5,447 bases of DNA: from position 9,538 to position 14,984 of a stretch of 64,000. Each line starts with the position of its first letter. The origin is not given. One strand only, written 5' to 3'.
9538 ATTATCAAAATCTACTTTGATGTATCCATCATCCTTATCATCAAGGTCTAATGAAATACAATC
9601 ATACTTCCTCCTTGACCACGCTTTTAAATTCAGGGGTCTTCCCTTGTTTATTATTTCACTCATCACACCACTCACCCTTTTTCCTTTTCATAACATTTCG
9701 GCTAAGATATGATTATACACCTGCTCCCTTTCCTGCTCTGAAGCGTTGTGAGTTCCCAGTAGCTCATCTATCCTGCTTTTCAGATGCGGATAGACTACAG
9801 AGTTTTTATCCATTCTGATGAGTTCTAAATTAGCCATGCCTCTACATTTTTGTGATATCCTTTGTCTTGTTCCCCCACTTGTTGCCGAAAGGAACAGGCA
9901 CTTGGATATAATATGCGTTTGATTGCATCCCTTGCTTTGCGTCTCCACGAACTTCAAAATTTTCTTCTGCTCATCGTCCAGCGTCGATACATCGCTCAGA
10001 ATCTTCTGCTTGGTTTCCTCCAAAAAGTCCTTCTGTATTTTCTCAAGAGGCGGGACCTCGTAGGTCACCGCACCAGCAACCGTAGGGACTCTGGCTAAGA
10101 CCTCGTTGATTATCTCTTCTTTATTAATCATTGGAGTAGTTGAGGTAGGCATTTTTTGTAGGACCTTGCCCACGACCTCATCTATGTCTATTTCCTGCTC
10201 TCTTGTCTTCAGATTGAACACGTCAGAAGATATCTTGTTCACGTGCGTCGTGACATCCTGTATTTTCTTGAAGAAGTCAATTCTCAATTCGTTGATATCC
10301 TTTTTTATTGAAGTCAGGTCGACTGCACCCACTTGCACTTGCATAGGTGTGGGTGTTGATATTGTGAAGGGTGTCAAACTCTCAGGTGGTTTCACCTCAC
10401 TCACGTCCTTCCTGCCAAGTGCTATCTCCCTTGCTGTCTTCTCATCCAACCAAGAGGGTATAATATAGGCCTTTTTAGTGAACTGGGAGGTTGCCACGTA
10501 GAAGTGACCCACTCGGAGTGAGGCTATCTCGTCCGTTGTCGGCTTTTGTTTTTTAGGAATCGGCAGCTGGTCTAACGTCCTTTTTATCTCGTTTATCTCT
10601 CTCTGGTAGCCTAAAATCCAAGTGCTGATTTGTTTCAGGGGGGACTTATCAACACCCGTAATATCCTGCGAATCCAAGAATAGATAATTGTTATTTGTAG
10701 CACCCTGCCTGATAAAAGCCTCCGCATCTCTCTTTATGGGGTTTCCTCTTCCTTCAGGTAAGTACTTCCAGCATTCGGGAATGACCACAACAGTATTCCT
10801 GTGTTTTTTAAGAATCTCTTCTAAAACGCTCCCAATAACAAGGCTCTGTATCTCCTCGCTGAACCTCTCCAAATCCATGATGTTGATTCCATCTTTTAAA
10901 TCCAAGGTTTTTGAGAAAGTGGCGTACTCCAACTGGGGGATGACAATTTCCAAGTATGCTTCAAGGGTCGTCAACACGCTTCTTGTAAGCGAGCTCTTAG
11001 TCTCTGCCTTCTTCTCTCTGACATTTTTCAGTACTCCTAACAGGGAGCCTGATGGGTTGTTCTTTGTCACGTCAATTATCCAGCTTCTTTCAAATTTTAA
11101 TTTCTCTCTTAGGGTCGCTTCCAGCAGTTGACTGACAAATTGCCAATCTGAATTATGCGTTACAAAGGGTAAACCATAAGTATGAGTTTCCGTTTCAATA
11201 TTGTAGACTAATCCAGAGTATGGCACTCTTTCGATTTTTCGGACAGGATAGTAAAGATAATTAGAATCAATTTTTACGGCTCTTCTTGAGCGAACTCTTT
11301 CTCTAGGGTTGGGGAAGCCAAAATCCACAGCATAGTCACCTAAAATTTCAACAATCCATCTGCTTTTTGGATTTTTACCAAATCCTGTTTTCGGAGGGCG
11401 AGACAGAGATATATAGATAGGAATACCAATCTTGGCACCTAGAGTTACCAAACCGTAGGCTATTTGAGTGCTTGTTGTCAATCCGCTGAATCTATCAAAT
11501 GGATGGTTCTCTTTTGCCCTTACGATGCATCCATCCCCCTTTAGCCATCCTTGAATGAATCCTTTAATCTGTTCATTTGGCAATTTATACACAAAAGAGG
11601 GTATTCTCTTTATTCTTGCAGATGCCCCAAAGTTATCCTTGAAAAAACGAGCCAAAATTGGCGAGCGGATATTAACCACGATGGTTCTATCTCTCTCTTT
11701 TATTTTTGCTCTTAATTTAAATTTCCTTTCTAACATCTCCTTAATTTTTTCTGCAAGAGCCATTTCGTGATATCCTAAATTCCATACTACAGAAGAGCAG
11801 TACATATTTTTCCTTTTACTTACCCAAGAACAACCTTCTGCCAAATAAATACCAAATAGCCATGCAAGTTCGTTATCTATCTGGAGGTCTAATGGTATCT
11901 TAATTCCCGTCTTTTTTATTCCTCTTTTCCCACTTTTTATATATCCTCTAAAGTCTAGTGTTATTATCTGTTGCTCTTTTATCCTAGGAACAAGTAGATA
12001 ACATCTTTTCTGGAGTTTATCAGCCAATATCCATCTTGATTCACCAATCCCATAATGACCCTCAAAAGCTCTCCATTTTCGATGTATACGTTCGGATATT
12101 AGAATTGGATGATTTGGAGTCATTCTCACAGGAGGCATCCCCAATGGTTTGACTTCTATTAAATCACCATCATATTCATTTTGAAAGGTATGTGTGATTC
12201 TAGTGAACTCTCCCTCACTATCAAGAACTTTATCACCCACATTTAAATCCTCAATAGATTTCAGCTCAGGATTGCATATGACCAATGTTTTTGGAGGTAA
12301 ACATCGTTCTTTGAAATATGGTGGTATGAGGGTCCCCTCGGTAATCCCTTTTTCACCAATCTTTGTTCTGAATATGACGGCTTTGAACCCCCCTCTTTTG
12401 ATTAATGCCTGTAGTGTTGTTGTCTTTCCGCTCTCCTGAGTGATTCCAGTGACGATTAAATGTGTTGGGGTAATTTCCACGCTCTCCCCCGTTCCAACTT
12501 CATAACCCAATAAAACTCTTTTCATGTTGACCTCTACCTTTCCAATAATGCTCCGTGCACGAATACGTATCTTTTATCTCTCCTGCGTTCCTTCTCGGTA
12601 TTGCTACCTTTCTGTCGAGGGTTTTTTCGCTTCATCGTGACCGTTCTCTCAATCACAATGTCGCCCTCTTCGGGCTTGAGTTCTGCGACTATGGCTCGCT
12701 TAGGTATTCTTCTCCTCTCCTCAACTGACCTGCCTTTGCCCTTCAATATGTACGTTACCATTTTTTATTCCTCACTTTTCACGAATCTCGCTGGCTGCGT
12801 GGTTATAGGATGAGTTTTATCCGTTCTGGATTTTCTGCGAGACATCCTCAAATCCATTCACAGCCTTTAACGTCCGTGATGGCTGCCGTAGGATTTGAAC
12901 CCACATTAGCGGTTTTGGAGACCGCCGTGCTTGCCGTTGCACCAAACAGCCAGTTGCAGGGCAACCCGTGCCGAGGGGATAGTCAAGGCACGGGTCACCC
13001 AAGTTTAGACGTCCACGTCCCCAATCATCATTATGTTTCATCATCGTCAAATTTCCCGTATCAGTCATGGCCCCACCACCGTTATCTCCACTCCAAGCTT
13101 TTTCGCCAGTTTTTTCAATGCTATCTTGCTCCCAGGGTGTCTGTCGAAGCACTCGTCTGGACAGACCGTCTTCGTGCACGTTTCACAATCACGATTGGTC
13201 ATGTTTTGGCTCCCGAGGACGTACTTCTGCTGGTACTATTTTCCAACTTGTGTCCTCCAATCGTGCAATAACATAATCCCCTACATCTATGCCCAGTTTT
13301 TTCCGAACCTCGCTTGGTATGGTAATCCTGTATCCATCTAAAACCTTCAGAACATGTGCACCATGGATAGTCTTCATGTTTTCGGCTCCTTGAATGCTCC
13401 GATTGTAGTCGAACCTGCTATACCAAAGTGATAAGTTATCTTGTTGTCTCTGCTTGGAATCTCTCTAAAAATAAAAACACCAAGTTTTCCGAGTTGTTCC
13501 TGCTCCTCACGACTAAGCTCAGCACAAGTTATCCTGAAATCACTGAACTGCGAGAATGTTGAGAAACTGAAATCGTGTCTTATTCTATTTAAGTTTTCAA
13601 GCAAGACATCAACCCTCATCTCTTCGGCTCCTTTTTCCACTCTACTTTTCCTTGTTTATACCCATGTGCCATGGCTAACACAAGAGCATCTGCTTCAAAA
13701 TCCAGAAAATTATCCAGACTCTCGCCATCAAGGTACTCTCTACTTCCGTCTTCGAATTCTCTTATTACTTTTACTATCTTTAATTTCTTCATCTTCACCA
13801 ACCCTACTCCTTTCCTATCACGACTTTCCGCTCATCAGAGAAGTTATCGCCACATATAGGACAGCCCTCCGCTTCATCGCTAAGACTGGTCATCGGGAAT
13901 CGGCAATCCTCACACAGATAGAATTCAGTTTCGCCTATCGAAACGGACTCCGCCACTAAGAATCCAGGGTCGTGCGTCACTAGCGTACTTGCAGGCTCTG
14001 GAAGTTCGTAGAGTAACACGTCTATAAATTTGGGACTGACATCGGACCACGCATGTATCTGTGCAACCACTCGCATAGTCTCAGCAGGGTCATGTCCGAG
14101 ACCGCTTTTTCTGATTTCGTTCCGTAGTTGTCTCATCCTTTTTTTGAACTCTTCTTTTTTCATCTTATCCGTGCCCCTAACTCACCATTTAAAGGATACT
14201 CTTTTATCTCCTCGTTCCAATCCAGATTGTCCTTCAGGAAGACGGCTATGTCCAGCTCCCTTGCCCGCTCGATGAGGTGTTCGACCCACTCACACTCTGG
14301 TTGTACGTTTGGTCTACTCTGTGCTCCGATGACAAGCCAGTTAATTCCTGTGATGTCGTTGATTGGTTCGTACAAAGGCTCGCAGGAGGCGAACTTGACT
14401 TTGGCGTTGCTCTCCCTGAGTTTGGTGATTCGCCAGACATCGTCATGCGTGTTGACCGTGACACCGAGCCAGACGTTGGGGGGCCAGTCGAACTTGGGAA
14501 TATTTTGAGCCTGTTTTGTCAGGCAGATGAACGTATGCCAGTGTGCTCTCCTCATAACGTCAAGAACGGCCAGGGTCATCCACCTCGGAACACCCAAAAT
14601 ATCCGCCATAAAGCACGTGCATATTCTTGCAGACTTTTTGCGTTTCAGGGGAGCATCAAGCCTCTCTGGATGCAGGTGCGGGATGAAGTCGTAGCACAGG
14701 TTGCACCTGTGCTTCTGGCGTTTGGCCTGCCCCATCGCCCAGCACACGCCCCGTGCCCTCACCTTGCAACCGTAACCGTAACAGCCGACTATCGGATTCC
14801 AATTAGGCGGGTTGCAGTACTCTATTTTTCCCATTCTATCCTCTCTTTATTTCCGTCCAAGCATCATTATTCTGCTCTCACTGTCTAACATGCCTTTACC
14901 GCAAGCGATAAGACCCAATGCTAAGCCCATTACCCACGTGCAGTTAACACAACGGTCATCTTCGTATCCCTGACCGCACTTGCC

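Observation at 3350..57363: Element-wide 17-bp semi-palindromic box (at least 27 copies) with block-wise polarity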

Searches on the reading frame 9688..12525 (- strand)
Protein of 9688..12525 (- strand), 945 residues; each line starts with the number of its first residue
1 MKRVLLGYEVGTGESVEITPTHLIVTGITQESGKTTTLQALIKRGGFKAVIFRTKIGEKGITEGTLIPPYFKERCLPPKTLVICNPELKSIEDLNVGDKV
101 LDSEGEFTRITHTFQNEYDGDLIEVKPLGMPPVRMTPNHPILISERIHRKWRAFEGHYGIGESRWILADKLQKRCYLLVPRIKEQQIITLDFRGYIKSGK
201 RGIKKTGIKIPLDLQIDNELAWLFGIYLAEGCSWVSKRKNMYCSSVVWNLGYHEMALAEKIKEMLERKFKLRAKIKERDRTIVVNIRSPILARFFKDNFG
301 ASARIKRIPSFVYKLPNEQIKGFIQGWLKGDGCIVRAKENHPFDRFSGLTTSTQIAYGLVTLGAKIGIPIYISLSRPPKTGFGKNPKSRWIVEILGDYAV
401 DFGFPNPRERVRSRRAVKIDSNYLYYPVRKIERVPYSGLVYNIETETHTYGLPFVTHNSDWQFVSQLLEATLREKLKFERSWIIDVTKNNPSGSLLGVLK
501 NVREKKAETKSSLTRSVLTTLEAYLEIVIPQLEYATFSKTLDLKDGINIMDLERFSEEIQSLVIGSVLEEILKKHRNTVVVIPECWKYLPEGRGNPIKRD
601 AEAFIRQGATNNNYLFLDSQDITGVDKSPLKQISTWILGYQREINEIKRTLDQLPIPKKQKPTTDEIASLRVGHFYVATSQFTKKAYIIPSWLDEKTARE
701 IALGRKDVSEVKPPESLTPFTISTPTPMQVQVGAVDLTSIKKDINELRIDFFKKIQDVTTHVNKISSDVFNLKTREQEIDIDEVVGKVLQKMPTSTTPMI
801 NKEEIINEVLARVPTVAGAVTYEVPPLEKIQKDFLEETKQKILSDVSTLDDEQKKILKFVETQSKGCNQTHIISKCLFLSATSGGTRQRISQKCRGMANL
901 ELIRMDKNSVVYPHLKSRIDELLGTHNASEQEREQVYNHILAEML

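Call 10: search_protein_families(library=pfam, proteins=[window:9688-12525:-], max_evalue=0.01)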
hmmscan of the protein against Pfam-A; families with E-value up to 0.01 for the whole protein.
window:9688-12525:- (945 aa): 2 families
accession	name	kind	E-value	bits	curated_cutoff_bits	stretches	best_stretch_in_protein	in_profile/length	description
PF14528.11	LAGLIDADG_3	-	1.4e-06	28.9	22.5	0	219-294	3-76/82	LAGLIDADG-like domain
PF14890.11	Intein_splicing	-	0.0013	19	35.8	0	104-448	32-143/155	Intein splicing domain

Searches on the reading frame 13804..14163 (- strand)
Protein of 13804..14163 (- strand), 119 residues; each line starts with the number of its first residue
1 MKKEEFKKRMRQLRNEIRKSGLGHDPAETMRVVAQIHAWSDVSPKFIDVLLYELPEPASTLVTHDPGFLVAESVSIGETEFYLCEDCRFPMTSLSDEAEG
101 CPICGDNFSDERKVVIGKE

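Call 31: search_protein_families(library=pfam, proteins=[window:13804-14163:-], max_evalue=0.05)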
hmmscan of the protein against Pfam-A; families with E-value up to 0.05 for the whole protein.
window:13804-14163:- (119 aa): 1 family
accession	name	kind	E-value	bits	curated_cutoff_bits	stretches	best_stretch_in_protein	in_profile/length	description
PF18912.6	DZR_2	-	0.023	15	27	1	77-111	17-49/56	Double zinc ribbon domain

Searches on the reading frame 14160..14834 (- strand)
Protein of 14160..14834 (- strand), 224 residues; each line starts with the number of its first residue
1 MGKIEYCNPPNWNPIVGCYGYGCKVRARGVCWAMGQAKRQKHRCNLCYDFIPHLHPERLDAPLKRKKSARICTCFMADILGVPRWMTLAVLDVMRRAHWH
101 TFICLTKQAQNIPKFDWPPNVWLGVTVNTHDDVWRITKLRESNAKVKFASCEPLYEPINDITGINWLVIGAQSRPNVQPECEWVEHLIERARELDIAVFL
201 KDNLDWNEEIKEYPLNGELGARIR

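Call 31: search_protein_families(library=pfam, proteins=[window:14160-14834:-], max_evalue=0.05)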
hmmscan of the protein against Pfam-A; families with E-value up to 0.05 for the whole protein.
window:14160-14834:- (224 aa): 1 family
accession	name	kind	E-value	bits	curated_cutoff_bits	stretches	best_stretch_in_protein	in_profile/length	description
PF07505.17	DUF5131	-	2.8e-38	132.3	28.9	1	3-209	3-221/243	Protein of unknown function (DUF5131)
